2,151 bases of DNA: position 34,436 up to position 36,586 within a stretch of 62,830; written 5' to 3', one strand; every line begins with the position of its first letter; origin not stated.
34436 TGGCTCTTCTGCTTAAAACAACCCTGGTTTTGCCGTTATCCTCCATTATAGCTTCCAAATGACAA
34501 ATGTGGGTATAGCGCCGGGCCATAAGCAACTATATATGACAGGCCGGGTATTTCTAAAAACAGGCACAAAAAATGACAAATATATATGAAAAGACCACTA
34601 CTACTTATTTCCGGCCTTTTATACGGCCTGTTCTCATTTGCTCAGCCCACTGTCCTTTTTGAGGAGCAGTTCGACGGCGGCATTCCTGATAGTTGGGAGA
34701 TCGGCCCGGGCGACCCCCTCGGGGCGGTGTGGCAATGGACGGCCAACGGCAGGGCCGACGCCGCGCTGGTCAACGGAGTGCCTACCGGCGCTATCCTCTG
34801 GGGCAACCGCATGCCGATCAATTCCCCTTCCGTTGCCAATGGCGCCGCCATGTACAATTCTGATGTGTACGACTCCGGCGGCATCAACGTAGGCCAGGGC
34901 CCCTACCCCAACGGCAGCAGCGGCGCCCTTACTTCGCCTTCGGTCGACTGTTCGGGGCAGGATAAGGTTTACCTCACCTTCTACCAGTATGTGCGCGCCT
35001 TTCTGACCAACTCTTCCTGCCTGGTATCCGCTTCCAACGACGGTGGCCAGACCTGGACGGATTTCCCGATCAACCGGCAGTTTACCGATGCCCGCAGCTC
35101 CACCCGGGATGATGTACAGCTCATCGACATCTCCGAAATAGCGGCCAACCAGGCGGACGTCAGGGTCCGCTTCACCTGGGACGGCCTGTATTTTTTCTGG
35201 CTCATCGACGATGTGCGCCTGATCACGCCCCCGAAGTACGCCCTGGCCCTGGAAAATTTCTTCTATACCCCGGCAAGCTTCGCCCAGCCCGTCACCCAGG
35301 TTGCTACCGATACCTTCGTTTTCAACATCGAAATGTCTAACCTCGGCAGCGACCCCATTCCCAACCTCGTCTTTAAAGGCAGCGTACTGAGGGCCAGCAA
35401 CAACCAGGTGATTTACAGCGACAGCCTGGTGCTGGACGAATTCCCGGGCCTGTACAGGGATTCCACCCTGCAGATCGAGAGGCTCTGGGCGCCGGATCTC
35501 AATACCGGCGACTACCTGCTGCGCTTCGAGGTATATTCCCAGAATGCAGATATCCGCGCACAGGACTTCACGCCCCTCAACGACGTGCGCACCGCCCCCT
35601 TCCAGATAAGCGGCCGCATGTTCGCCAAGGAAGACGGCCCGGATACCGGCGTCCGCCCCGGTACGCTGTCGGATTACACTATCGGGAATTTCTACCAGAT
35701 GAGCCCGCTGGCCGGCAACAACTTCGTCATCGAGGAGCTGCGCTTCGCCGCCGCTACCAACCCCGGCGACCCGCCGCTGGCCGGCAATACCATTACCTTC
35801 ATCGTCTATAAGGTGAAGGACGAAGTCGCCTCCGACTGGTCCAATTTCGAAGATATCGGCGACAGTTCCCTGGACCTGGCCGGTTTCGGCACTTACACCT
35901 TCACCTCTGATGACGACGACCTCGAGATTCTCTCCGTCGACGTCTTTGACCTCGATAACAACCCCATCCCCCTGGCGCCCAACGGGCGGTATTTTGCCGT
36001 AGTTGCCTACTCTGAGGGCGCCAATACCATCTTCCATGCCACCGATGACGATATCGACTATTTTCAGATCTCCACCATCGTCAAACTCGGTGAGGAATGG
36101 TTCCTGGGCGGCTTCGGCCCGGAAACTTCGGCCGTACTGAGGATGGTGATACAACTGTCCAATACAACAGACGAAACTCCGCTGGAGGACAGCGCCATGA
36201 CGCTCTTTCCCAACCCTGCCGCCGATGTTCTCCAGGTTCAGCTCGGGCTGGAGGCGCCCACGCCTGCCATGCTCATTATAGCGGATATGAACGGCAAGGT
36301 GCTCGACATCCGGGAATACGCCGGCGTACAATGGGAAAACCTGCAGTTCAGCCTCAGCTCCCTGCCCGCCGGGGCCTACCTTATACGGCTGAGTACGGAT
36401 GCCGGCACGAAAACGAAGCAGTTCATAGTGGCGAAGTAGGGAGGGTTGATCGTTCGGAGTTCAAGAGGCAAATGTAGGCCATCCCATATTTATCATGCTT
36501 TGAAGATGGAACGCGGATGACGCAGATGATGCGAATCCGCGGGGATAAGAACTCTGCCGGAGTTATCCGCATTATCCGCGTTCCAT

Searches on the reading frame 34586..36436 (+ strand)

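Call 73: search_protein_families(library=pfam, proteins=[window:34586-36436:+], max_evalue=0.00001)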
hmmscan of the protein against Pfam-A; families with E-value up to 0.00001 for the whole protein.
window:34586-36436:+ (617 aa): 1 family
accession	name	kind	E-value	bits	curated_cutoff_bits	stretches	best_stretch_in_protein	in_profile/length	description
PF18962.6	Por_Secre_tail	-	1e-09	39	27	1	540-615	1-75/75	Secretion system C-terminal sorting domain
